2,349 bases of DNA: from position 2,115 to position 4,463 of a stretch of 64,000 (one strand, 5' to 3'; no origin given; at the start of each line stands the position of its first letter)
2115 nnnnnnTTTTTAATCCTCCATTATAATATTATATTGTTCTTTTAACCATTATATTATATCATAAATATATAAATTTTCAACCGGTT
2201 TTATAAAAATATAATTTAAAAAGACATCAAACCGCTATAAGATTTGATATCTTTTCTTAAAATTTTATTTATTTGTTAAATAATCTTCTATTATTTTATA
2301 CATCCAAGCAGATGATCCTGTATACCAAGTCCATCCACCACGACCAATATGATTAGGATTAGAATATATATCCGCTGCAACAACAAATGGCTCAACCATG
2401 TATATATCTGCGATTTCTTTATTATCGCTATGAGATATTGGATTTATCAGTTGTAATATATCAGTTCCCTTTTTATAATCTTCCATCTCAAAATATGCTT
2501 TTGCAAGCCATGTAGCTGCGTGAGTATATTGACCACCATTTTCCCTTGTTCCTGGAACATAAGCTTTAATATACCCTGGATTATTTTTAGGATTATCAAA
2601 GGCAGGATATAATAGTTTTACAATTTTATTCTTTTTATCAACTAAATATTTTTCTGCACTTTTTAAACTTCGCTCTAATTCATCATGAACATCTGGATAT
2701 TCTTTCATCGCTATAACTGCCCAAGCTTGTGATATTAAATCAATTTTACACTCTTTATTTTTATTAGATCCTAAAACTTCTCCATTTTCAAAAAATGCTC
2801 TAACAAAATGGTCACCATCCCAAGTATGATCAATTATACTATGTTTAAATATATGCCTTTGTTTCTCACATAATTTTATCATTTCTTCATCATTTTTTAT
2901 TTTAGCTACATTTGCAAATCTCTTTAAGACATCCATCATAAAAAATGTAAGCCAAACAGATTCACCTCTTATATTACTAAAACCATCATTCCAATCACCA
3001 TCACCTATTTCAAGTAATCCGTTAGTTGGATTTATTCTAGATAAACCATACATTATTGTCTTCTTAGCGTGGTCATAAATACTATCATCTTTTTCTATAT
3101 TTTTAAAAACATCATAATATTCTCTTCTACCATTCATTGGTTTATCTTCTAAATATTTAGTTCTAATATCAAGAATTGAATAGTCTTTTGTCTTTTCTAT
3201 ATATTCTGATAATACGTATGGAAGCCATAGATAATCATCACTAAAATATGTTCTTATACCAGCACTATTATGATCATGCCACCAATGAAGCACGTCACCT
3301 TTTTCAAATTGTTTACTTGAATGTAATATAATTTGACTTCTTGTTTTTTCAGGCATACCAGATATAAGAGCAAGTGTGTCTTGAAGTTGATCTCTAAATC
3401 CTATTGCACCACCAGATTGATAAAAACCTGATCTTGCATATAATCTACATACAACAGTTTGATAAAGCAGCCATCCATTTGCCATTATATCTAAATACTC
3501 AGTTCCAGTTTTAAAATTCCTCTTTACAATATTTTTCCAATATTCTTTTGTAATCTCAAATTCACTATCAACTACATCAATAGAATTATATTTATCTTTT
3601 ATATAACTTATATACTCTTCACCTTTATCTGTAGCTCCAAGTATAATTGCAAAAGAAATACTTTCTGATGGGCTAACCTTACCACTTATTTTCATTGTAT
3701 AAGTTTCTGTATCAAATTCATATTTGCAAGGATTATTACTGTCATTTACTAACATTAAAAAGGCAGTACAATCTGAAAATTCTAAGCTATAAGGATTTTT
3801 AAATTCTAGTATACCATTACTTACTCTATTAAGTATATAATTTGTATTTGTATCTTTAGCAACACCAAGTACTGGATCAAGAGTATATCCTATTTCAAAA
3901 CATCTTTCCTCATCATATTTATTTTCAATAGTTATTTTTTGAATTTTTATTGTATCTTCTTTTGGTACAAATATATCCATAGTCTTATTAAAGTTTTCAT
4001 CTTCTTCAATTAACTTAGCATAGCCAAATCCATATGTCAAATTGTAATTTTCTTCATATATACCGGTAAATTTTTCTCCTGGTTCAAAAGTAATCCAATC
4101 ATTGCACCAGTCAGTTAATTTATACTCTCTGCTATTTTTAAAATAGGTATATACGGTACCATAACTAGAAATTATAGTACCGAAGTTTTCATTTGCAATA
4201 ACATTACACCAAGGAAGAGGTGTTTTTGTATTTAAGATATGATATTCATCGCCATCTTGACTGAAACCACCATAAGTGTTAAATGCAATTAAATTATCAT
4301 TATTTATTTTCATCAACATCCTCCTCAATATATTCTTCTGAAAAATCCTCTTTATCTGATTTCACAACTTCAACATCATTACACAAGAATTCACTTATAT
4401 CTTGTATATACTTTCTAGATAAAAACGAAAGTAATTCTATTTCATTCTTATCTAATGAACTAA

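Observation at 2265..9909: Cyclic beta-1,2-glucan synthase-like enzyme encoded as two translationally coupled ORFs in a Gram-positive genome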

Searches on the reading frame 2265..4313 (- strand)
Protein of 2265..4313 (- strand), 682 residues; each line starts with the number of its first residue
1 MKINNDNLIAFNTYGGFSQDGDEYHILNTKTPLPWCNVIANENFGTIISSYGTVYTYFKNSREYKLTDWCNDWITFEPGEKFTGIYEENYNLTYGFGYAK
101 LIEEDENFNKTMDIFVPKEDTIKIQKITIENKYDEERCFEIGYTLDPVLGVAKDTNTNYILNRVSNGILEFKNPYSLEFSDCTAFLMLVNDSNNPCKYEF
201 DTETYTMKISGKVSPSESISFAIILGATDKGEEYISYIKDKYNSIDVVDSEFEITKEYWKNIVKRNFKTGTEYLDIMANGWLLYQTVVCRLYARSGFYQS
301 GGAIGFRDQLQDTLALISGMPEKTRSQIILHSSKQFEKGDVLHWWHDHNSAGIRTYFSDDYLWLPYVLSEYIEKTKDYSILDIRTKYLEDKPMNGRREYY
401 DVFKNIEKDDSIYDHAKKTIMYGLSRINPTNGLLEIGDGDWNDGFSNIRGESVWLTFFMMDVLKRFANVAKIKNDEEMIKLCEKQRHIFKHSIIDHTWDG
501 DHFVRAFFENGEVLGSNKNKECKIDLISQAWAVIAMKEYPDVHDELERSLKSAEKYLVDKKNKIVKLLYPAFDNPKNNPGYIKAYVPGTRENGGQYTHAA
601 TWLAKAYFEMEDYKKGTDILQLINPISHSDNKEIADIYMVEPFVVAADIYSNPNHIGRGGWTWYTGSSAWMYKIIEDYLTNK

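Call 6: search_protein_families(library=pfam, proteins=[window:2265-4313:-], max_evalue=0.01)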
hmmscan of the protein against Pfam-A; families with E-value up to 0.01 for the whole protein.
window:2265-4313:- (682 aa): 2 families
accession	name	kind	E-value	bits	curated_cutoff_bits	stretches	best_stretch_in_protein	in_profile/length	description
PF17167.11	Glyco_hydro_94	-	3.5e-99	332.8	27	1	258-678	1-417/420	Glycosyl hydrolase 94 superfamily, catalytic domain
PF06165.18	GH94_b-supersand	-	3e-27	96.2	23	2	88-196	76-191/251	Glycosyl hydrolase 94, supersandwich domain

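Call 7: search_protein_families(library=ncbifam, proteins=[window:2265-4313:-], max_evalue=0.01)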
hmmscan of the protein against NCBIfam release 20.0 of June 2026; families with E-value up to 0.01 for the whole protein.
window:2265-4313:- (682 aa): 0 families

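Call 8: find_homologous_proteins(query=window:2265-4313:-, max_evalue=1e-20)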
Query window:2265-4313:- (682 aa): 6296 proteins with E <= 1e-20 among 8000 candidates; the best 120 are listed.
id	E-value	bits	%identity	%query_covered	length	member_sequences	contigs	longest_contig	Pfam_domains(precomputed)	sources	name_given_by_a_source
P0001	0.0e+0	1599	100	100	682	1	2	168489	PF06165.19,PF17167.11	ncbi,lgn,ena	-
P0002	0.0e+0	1271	77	100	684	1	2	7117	PF06165.19,PF17167.11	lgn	-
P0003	0.0e+0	1267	77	100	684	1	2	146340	PF06165.19,PF17167.11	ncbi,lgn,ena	-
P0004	0.0e+0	1153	70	99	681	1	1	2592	PF06165.19,PF17167.11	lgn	-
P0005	0.0e+0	1143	70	99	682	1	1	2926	PF06165.19,PF17167.11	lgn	-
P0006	0.0e+0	1141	70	99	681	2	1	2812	PF06165.19,PF17167.11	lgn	-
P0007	0.0e+0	1140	71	99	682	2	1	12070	PF06165.19,PF17167.11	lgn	-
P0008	0.0e+0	1140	70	99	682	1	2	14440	PF06165.19,PF17167.11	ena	-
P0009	0.0e+0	1140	70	99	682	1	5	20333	PF06165.19,PF17167.11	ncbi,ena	-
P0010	0.0e+0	1140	71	98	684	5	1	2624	PF06165.19,PF17167.11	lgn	-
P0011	0.0e+0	1139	71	99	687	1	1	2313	PF06165.19,PF17167.11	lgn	-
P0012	0.0e+0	1139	71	99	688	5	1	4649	PF06165.19,PF17167.11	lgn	-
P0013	0.0e+0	1138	70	99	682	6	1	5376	PF06165.19,PF17167.11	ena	-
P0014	0.0e+0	1136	70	100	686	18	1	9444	PF06165.19,PF17167.11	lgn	-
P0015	0.0e+0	1134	71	99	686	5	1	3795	PF06165.19,PF17167.11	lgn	-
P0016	0.0e+0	1133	72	99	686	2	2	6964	PF06165.19,PF17167.11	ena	-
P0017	0.0e+0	1132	70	100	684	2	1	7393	PF06165.19,PF17167.11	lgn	-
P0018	0.0e+0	1131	70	98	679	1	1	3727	PF06165.19,PF17167.11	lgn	-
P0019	0.0e+0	1128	70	99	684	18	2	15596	PF06165.19,PF17167.11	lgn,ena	-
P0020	0.0e+0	1127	70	99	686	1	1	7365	PF06165.19,PF17167.11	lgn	-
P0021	0.0e+0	1127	70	99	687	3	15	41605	PF06165.19,PF17167.11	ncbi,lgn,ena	-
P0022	0.0e+0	1126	70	99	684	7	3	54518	PF06165.19,PF17167.11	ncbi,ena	-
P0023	0.0e+0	1124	69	100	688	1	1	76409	PF06165.19,PF17167.11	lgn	-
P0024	0.0e+0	1123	70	100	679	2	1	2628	PF06165.19,PF17167.11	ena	-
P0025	0.0e+0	1122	70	99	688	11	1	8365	PF06165.19,PF17167.11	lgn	-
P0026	0.0e+0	1119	69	99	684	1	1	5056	PF06165.19,PF17167.11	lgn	-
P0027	0.0e+0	1119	70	99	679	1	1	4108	PF06165.19,PF17167.11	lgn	-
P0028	0.0e+0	1119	70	100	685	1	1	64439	PF06165.19,PF17167.11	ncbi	-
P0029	0.0e+0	1118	70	99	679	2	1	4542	PF06165.19,PF17167.11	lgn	-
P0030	0.0e+0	1118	69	99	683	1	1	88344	PF06165.19,PF17167.11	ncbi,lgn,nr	ncbi:MAG: hypothetical protein Q4D02_04180 [Clostridia bacterium]|nr:hypothetical protein [Clostridi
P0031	0.0e+0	1118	69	99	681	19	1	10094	PF06165.19,PF17167.11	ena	-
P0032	0.0e+0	1118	70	99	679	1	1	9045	PF06165.19,PF17167.11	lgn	-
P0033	0.0e+0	1117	69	100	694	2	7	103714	PF06165.19,PF17167.11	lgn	-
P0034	0.0e+0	1113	69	99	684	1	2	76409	PF06165.19,PF17167.11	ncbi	ncbi:MAG: hypothetical protein RSB67_00310 [Clostridia bacterium]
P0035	0.0e+0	1113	70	99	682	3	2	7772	PF06165.19,PF17167.11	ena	-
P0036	0.0e+0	1110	69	98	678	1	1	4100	PF06165.19,PF17167.11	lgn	-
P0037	0.0e+0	1110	67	99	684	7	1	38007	PF06165.19,PF17167.11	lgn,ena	-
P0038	0.0e+0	1109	70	100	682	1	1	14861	PF06165.19,PF17167.11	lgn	-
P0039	0.0e+0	1108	69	99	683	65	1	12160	PF06165.19,PF17167.11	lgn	-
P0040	0.0e+0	1108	69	99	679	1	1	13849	PF06165.19,PF17167.11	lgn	-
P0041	0.0e+0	1108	67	100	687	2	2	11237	PF06165.19,PF17167.11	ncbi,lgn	ncbi:MAG: hypothetical protein RSE00_04685 [Clostridia bacterium]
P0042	0.0e+0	1106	69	99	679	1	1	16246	PF06165.19,PF17167.11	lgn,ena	-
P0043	0.0e+0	1105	69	99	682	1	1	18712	PF06165.19,PF17167.11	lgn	-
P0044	0.0e+0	1104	68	99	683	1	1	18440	PF06165.19,PF17167.11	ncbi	ncbi:MAG: hypothetical protein RSB76_00580 [Clostridia bacterium]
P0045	0.0e+0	1104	69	99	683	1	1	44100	PF06165.19,PF17167.11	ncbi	-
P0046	0.0e+0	1104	68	99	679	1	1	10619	PF06165.19,PF17167.11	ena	-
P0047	0.0e+0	1103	69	100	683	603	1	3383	PF06165.19,PF17167.11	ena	-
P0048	0.0e+0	1103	68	100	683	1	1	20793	PF06165.19,PF17167.11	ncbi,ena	-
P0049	0.0e+0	1099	68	100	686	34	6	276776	PF06165.19,PF17167.11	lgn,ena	-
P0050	0.0e+0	1098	69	99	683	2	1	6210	PF06165.19,PF17167.11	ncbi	-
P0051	0.0e+0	1094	67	100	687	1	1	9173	PF06165.19,PF17167.11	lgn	-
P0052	0.0e+0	1094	67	99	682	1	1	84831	PF06165.19,PF17167.11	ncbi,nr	ncbi:MAG: hypothetical protein PHP54_03850 [Clostridia bacterium]|nr:hypothetical protein [Clostridi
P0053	0.0e+0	1094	68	99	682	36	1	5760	PF06165.19,PF17167.11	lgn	-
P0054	0.0e+0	1094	67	100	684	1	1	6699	PF06165.19,PF17167.11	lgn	-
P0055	0.0e+0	1093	67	100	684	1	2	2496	PF06165.19,PF17167.11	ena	-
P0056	0.0e+0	1093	68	100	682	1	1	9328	PF06165.19,PF17167.11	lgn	-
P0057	0.0e+0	1092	69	98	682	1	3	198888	PF06165.19,PF17167.11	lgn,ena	-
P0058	0.0e+0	1092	67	100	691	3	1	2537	PF06165.19,PF17167.11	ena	-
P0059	0.0e+0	1091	68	100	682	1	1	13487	PF06165.19,PF17167.11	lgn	-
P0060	0.0e+0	1091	68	100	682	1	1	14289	PF06165.19,PF17167.11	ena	-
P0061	0.0e+0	1091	68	100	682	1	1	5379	PF06165.19,PF17167.11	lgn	-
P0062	0.0e+0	1091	69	99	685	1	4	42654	PF06165.19,PF17167.11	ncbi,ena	-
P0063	0.0e+0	1091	69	98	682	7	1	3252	PF06165.19,PF17167.11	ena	-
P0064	0.0e+0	1090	68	99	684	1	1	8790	PF06165.19,PF17167.11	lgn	-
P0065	0.0e+0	1089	68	100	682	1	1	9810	PF06165.19,PF17167.11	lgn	-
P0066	0.0e+0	1089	68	99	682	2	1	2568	PF06165.19,PF17167.11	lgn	-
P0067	0.0e+0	1088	68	100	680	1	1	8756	PF06165.19,PF17167.11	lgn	-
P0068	0.0e+0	1088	68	100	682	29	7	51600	PF06165.19,PF17167.11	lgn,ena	-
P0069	0.0e+0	1087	67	100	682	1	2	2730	PF06165.19,PF17167.11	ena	-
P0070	0.0e+0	1087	67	100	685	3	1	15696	PF06165.19,PF17167.11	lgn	-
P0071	0.0e+0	1084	66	100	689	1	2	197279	PF06165.19,PF17167.11,PF21698.4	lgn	-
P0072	0.0e+0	1084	68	99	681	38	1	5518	PF06165.19,PF17167.11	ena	-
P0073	0.0e+0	1083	67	100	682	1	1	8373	PF06165.19,PF17167.11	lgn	-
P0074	0.0e+0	1082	68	100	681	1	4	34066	PF06165.19,PF17167.11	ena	-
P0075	0.0e+0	1082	66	100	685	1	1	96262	PF06165.19,PF17167.11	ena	-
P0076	0.0e+0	1082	67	100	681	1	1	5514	PF06165.19,PF17167.11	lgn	-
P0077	0.0e+0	1076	67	100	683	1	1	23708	PF06165.19,PF17167.11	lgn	-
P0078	0.0e+0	1074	66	100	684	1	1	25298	PF06165.19,PF17167.11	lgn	-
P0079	0.0e+0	1072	66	100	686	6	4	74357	PF06165.19,PF17167.11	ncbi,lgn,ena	-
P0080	0.0e+0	1072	67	99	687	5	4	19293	PF06165.19,PF17167.11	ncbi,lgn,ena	-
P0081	0.0e+0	1072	67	99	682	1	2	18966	PF06165.19,PF17167.11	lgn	-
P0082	0.0e+0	1072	66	100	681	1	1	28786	PF06165.19,PF17167.11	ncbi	-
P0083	0.0e+0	1072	66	99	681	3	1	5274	PF06165.19,PF17167.11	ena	-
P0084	0.0e+0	1071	66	100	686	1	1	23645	PF06165.19,PF17167.11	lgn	-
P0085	0.0e+0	1070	66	99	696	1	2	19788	PF06165.19,PF17167.11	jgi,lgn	jgi:cellobiose phosphorylase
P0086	0.0e+0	1068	67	99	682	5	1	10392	PF06165.19,PF17167.11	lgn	-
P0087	0.0e+0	1064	66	100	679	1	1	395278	PF06165.19,PF17167.11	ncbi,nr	ncbi:MAG: hypothetical protein N2749_03485 [Clostridia bacterium]|nr:hypothetical protein [Clostridi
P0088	0.0e+0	1062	67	100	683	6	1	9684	PF06165.19,PF17167.11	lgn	-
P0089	0.0e+0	1058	66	99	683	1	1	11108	PF06165.19,PF17167.11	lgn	-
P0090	0.0e+0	1055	66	99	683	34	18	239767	PF06165.19,PF17167.11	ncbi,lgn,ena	-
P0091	0.0e+0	1054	65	99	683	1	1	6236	PF06165.19,PF17167.11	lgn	-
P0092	0.0e+0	1053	66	100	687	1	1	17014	PF06165.19,PF17167.11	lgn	-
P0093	0.0e+0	1053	66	98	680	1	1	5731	PF06165.19,PF17167.11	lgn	-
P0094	0.0e+0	1053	65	99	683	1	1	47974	PF06165.19,PF17167.11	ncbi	ncbi:MAG: GH36-type glycosyl hydrolase domain-containing protein [Clostridia bacterium]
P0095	0.0e+0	1051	66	99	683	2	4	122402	PF06165.19,PF17167.11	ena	-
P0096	0.0e+0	1049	65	99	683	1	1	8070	PF06165.19,PF17167.11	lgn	-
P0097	0.0e+0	1048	65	99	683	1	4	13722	PF06165.19,PF17167.11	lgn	-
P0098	0.0e+0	1048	65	99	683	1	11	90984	PF06165.19,PF17167.11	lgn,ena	-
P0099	0.0e+0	1048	70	94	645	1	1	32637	PF06165.19,PF17167.11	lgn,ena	-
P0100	0.0e+0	1047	65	99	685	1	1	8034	PF06165.19,PF17167.11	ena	-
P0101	0.0e+0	1047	65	99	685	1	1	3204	PF06165.19,PF17167.11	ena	-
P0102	0.0e+0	1047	65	99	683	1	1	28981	PF06165.19,PF17167.11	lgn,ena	-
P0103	0.0e+0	1047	65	99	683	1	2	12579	PF06165.19,PF17167.11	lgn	-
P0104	0.0e+0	1047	65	99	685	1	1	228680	PF06165.19,PF17167.11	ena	-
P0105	0.0e+0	1047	65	99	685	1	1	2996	PF06165.19,PF17167.11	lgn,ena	-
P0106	0.0e+0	1047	65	99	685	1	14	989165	PF06165.19,PF17167.11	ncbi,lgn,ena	-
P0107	0.0e+0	1046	65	99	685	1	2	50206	PF06165.19,PF17167.11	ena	-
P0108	0.0e+0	1046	65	99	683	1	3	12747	PF06165.19,PF17167.11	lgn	-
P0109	0.0e+0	1046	65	99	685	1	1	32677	PF06165.19,PF17167.11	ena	-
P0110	0.0e+0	1046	65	99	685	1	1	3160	PF06165.19,PF17167.11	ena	-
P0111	0.0e+0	1046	65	99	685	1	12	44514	PF06165.19,PF17167.11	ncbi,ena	-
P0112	0.0e+0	1046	65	99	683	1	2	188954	PF06165.19,PF17167.11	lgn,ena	-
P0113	0.0e+0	1045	65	99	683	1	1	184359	PF06165.19,PF17167.11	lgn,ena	-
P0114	0.0e+0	1045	65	99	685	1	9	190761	PF06165.19,PF17167.11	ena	-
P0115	0.0e+0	1045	65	99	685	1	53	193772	PF06165.19,PF17167.11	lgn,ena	-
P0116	0.0e+0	1045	66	99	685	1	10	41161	PF06165.19,PF17167.11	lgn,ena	-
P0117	0.0e+0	1045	65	99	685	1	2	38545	PF06165.19,PF17167.11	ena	-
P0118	0.0e+0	1045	65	99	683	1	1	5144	PF06165.19,PF17167.11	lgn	-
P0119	0.0e+0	1045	65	99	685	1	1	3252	PF06165.19,PF17167.11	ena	-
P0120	0.0e+0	1044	65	99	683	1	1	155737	PF06165.19,PF17167.11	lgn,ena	-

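Call 9: find_encoding_contigs(protein=P0001, flank=8000, max_places=3)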
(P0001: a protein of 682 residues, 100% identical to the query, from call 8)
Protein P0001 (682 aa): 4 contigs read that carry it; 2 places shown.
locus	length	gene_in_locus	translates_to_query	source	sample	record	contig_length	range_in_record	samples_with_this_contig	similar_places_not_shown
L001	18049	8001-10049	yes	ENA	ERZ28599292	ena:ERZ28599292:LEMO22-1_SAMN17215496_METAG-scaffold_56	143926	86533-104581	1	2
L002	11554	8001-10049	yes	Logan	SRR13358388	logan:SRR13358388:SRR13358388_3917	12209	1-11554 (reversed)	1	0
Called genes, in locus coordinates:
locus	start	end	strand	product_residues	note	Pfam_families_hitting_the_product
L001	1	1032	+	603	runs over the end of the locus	PF00009:GTP_EFTU, PF01926:MMR_HSR1 (faint), PF22042:EF-G_D2, PF03144:GTP_EFTU_D2, PF00679:EFG_C, PF21018:BipA_C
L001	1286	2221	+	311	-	PF01725:Ham1p_like (weak)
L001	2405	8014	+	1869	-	PF10091:Glycoamylase, PF06165:GH94_b-supersand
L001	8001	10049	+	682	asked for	PF06165:GH94_b-supersand, PF17167:Glyco_hydro_94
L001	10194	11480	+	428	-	PF05697:Trigger_N, PF00254:FKBP_C, PF05698:Trigger_C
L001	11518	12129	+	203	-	PF00574:CLP_protease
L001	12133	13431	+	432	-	PF06689:zf-C4_ClpX, PF00493:MCM (weak), PF01078:Mg_chelatase (faint), PF05496:RuvB_N (weak), PF00004:AAA, PF07724:AAA_2, PF07728:AAA_5 (weak), PF10431:ClpB_D2-small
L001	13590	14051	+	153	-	PF00293:NUDIX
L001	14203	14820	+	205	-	PF01205:Impact_N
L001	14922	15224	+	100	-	PF01476:LysM (weak)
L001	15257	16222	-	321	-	PF02899:Phage_int_SAM_1 (faint), PF00589:Phage_integrase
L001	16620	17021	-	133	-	-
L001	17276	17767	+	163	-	PF10881:DUF2726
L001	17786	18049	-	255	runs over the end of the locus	PF20720:nSTAND3 (faint), PF05707:Zot (weak)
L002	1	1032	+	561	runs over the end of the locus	?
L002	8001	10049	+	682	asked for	PF06165:GH94_b-supersand, PF17167:Glyco_hydro_94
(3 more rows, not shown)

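Call 10: find_encoding_contigs(protein=P0106, flank=8000, max_places=3)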
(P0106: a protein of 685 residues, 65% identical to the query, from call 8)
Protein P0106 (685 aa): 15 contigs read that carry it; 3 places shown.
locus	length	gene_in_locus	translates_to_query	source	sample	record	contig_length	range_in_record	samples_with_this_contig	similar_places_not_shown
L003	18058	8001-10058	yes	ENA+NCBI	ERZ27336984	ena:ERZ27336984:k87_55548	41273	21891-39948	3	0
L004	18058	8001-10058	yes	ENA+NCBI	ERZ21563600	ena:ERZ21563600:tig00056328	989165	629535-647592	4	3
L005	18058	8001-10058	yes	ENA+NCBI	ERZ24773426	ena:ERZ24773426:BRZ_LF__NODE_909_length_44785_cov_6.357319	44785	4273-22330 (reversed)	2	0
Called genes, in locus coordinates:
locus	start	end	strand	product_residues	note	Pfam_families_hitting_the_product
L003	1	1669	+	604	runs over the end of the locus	PF00009:GTP_EFTU, PF22042:EF-G_D2, PF03144:GTP_EFTU_D2, PF00679:EFG_C, PF21018:BipA_C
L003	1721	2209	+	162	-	PF04073:tRNA_edit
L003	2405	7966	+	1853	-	PF10091:Glycoamylase, PF06165:GH94_b-supersand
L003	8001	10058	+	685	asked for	PF06165:GH94_b-supersand, PF17167:Glyco_hydro_94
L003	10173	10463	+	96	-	-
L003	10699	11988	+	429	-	PF05697:Trigger_N, PF00254:FKBP_C, PF05698:Trigger_C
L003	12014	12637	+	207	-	PF00574:CLP_protease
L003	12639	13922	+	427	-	PF06689:zf-C4_ClpX, PF00493:MCM (weak), PF05496:RuvB_N (weak), PF01078:Mg_chelatase (faint), PF07724:AAA_2, PF00004:AAA, PF07728:AAA_5 (weak), PF10431:ClpB_D2-small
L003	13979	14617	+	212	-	PF01205:Impact_N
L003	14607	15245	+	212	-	-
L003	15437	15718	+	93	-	PF01476:LysM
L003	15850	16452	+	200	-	-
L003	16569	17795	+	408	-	-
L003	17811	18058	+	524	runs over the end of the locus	?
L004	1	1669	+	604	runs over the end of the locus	PF00009:GTP_EFTU, PF22042:EF-G_D2, PF03144:GTP_EFTU_D2, PF00679:EFG_C, PF21018:BipA_C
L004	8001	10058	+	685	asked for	PF06165:GH94_b-supersand, PF17167:Glyco_hydro_94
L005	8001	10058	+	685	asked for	PF06165:GH94_b-supersand, PF17167:Glyco_hydro_94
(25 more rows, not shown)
